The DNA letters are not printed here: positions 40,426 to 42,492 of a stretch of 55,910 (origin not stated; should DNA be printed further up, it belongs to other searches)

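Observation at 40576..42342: One-polypeptide ECF sigma factor / TM helix / prenyltransferase-like sensor domain, with no separate anti-sigma gene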

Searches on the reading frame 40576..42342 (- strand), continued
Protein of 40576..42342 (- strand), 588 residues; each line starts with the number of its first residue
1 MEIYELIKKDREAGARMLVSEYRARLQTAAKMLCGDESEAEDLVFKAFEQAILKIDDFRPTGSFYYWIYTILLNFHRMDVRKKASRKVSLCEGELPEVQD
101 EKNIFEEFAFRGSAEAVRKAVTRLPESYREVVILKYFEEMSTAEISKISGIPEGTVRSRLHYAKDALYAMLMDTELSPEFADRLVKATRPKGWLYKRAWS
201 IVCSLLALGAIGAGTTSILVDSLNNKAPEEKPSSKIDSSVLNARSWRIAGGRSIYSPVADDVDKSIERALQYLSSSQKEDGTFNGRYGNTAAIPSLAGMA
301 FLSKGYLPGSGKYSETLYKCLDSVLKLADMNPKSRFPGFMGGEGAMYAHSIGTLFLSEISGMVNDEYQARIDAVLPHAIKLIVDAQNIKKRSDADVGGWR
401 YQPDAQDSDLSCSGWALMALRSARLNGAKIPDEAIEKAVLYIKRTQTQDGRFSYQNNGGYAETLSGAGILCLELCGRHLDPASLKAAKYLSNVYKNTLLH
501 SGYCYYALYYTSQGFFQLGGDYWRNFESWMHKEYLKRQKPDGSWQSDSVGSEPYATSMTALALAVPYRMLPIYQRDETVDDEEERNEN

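Call 20: find_encoding_contigs(protein=P0102, flank=8000, max_places=2)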
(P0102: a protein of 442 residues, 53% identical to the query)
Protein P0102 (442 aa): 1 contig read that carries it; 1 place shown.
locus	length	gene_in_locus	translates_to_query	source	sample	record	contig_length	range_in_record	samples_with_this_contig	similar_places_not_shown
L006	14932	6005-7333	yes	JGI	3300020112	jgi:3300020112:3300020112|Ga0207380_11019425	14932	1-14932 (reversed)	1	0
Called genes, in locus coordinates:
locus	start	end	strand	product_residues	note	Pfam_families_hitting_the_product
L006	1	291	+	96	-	?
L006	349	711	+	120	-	PF03840:SecG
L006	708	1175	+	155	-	PF04608:PgpA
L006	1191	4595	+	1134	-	PF00149:Metallophos (weak)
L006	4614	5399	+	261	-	PF02698:DUF218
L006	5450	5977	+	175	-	PF04542:Sigma70_r2, PF08281:Sigma70_r4_2, PF04545:Sigma70_r4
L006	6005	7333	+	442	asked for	-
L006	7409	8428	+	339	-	PF20030:bpMoxR, PF07726:AAA_3, PF07728:AAA_5, PF17863:AAA_lid_2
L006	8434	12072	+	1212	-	-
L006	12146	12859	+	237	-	PF01027:Bax1-I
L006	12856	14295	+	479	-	PF02321:OEP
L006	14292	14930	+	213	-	?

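Call 24: find_related_loci(query=A1, collection=genome_contigs, flank=6000)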
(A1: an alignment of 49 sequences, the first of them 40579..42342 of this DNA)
Query A1 (588 aa) in genome_contigs; peptide patterns used: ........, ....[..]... (x = any residue, [..] = any of these).
545 stretches matched a pattern; 479 encode a relative of the query (tblastn E <= 1e-3); the best 80 are kept; 80 distinct loci.
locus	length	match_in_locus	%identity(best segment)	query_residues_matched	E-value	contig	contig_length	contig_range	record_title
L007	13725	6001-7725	69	1-575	0e+0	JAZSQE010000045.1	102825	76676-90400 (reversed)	MAG: Kiritimatiellia bacterium isolate T1900044544_TS20190010.MAGScoT_cleanbin_000019 SGB_101_k141_287806, whole genome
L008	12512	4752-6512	67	1-587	0e+0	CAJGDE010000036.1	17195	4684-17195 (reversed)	MAG: Kiritimatiellae bacterium isolate MAG46 genome assembly, contig: k141_2305628_length_17195_cov_15.2773, whole genom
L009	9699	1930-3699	63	1-588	0e+0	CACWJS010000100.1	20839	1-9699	uncultured bacterium isolate RUG10640 genome assembly, contig: RUG10640_asm_100, whole genome shotgun sequence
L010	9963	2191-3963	63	1-588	0e+0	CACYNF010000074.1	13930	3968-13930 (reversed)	uncultured bacterium isolate RUG12088 genome assembly, contig: RUG12088_asm_74, whole genome shotgun sequence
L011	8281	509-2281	63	1-588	0e+0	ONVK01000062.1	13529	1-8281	uncultured Lentisphaerae bacterium isolate RUG673 genome assembly, contig: scaffold_3160, whole genome shotgun sequence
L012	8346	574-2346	63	1-588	0e+0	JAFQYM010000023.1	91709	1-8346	MAG: Kiritimatiellae bacterium isolate RGIG2266 Goat_Duodenum-3__c388, whole genome shotgun sequence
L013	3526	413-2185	62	1-588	0e+0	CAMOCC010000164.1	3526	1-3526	MAG: uncultured Verrucomicrobia bacterium isolate SRR873601_bin.89_metaWRAP_v1.3_MAG genome assembly, contig: NODE_92970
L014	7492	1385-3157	61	1-587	0e+0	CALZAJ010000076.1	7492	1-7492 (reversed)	MAG: uncultured Verrucomicrobia bacterium isolate SRR14474043_bin.8_metaWRAP_v1.3_MAG genome assembly, contig: ERZ942390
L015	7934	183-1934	62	8-588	0e+0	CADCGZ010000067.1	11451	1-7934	uncultured bacterium isolate RUG14632 genome assembly, contig: RUG14632_asm_67, whole genome shotgun sequence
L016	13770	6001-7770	61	1-588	0e+0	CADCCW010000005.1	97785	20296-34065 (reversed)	uncultured bacterium isolate RUG14537 genome assembly, contig: RUG14537_asm_5, whole genome shotgun sequence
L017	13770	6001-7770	62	1-588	0e+0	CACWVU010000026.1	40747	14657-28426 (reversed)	uncultured bacterium isolate RUG10963 genome assembly, contig: RUG10963_asm_26, whole genome shotgun sequence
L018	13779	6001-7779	62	1-583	0e+0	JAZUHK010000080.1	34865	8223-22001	MAG: Kiritimatiellia bacterium isolate T1900045276_TH20190046.MAGScoT_cleanbin_000045 SGB_5922_k141_2521003, whole genom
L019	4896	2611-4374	60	1-584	0e+0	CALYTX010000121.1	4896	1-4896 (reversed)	MAG: uncultured Verrucomicrobia bacterium isolate SRR7188236_bin.58_metaWRAP_v1.3_MAG genome assembly, contig: ERZ928083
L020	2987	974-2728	53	1-585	0e+0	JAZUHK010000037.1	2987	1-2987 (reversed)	MAG: Kiritimatiellia bacterium isolate T1900045276_TH20190046.MAGScoT_cleanbin_000045 SGB_5922_k141_1159958, whole genom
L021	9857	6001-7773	55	1-577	0e+0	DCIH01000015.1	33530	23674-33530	MAG TPA_asm: Verrucomicrobia bacterium UBA1731 UBA1731_contig_8182, whole genome shotgun sequence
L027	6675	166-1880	59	1-588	0e+0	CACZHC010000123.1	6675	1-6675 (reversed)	uncultured bacterium isolate RUG12612 genome assembly, contig: RUG12612_asm_123, whole genome shotgun sequence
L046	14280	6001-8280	58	1-581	2e-111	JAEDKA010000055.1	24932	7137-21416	MAG: Kiritimatiellae bacterium isolate MAG202 NODE_1342_length_24932_cov_23.157374, whole genome shotgun sequence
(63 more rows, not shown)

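Call 34: predict_structure(alignment_id=A1)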
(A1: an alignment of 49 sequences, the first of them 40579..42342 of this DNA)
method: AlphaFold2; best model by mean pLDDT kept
length: 588 residues; sequences in the alignment: 49
mean_pLDDT: 79.7   pTM: 0.62
mean pLDDT of the five models: 79.7, 77.4, 77.0, 77.0, 76.9
residues with pLDDT >= 90: 248; 70-90: 206; 50-70: 52; < 50: 82
segments of 3 or more residues with pLDDT < 50: 86-102, 104-111, 172-176, 216-255, 577-588
pLDDT, mean of each block of 10 residues (from residue 1): 90 92 88 84 93 84 77 78 51 35 45 62 82 79 85 84 70 56 87 66 80 53 37 35 30 55 96 98 91 97 90 96 97 92 87 96 93 96 94 91 91 92 87 88 89 75 88 79 93 90 91 90 93 96 92 97 79 55 41
secondary structure, 60 per line:
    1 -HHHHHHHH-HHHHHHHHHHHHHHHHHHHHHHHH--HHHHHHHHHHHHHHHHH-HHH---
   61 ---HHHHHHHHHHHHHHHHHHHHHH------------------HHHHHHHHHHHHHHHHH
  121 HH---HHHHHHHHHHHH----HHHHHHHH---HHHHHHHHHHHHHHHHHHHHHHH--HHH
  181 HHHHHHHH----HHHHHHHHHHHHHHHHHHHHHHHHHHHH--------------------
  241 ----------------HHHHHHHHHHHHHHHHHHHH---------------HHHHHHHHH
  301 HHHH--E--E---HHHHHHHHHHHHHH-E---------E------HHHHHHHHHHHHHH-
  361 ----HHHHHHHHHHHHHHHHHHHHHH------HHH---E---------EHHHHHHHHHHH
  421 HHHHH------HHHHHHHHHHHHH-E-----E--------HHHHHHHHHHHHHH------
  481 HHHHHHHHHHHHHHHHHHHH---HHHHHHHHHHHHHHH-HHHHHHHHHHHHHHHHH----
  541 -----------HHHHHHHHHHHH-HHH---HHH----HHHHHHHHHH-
elements in order: H2-9 H11-34 H37-53 H64-85 H104-122 H126-137 H142-149 H153-175 H178-188 H193-220 H257-276 H292-304 H314-327 H346-359 H365-386 H410-425 H432-444 H461-474 H481-500 H504-518 H520-536 H552-563 H578-587

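Call 37: fold_search(model_id=the predicted structure, library=pdb)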
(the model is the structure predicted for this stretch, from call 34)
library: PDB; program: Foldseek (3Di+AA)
matches with E <= 10: 630; with E <= 0.001: 52
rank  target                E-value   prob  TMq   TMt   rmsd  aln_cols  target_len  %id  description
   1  8pak_A                3.9e-06  1.00  0.38  0.61   7.0       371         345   15  Crystal Structure of a Squalene-Hopene Cyclase from Cystobacter fuscus (released 2024-06-26)
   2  3sqc_A                8.9e-06  1.00  0.35  0.33  10.2       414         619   16  SQUALENE-HOPENE CYCLASE (released 1999-05-18)
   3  8pak_B                1.0e-05  1.00  0.38  0.60   7.1       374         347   13  Crystal Structure of a Squalene-Hopene Cyclase from Cystobacter fuscus (released 2024-06-26)
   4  8paj_B                1.1e-05  1.00  0.37  0.60   6.2       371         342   16  Crystal Structure of a Squalene-Hopene cyclase from Archangium gephyra (released 2024-06-26)
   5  9m9e_F                1.2e-05  1.00  0.12  0.39  16.9       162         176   29  Structural Basis of Pausing During Transcription Initiation in Mycobacterium tuberculosis (released 2026-01-14)
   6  8paj_A                2.1e-05  1.00  0.39  0.63   6.4       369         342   15  Crystal Structure of a Squalene-Hopene cyclase from Archangium gephyra (released 2024-06-26)
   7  9c95_A                2.7e-05  1.00  0.35  0.57   6.9       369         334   16  Apo crystal structure of AprG (released 2025-08-06)
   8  5wuq_A                2.9e-05  1.00  0.14  0.49  15.6       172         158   27  Crystal structure of SigW in complex with its anti-sigma RsiW, a zinc binding form (released 2017-03-29)
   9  6dv9_F                3.3e-05  1.00  0.13  0.41  23.5       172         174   27  Crystal structure of Mycobacterium tuberculosis transcription initiation complex(ECF sigma factor L) containing 5nt RN (released 2019-02-20)
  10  8z6g_B                3.4e-05  1.00  0.13  0.44  13.3       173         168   26  the AlgU-MucAcyto complex structure in Pseudomonas aeruginosa (released 2024-05-08)
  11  9lfq_E                4.2e-05  1.00  0.35  0.58   6.9       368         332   15  Complex crystal structure of transaldolase AprG with GlcNAc from Streptoalloteichus tenebrarius (released 2025-09-24)
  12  9lfi_A                4.4e-05  1.00  0.37  0.61   6.3       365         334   14  Crystal structure of transaldolase AprG from Streptoalloteichus tenebrarius (released 2025-09-24)
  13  9lfy_D                4.6e-05  1.00  0.35  0.57   7.2       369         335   15  Complex crystal structure of transaldolase AprG with GalNAc from Streptoalloteichus tenebrarius (released 2025-09-24)
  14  9lfq_F                4.8e-05  1.00  0.35  0.58   7.2       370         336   15  Complex crystal structure of transaldolase AprG with GlcNAc from Streptoalloteichus tenebrarius (released 2025-09-24)
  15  9c9b_B                5.0e-05  1.00  0.36  0.58   6.7       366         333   16  Crystal structure of AprG complexed with an epimer of the octose product (released 2025-08-06)
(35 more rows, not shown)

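Call 40: find_encoding_contigs(protein=P0109, flank=10000, max_places=2)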
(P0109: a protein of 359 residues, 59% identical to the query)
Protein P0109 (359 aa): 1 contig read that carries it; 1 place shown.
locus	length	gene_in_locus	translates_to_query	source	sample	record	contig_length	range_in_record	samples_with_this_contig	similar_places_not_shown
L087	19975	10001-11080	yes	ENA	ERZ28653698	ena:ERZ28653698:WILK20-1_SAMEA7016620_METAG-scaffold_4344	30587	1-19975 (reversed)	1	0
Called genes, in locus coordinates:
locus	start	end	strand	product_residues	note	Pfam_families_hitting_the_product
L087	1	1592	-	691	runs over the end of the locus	-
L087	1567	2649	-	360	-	PF06545:AllG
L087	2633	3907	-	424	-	PF00890:FAD_binding_2, PF07992:Pyr_redox_2 (faint)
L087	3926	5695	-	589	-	PF18952:DUF5696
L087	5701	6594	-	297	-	PF14237:GYF_2, PF06161:DUF975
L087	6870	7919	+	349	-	PF03462:PCRF, PF00472:RF-1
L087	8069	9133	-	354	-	PF01118:Semialdhyde_dh, PF02774:Semialdhyde_dhC, PF22698:Semialdhyde_dhC_1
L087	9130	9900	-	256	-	PF00535:Glycos_transf_2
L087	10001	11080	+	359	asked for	-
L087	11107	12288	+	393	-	PF01343:Peptidase_S49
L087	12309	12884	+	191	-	PF03734:YkuD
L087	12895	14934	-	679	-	PF03629:SASA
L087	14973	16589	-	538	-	-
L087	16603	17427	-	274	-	PF00106:adh_short, PF13561:adh_short_C2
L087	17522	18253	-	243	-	PF00657:Lipase_GDSL, PF13472:Lipase_GDSL_2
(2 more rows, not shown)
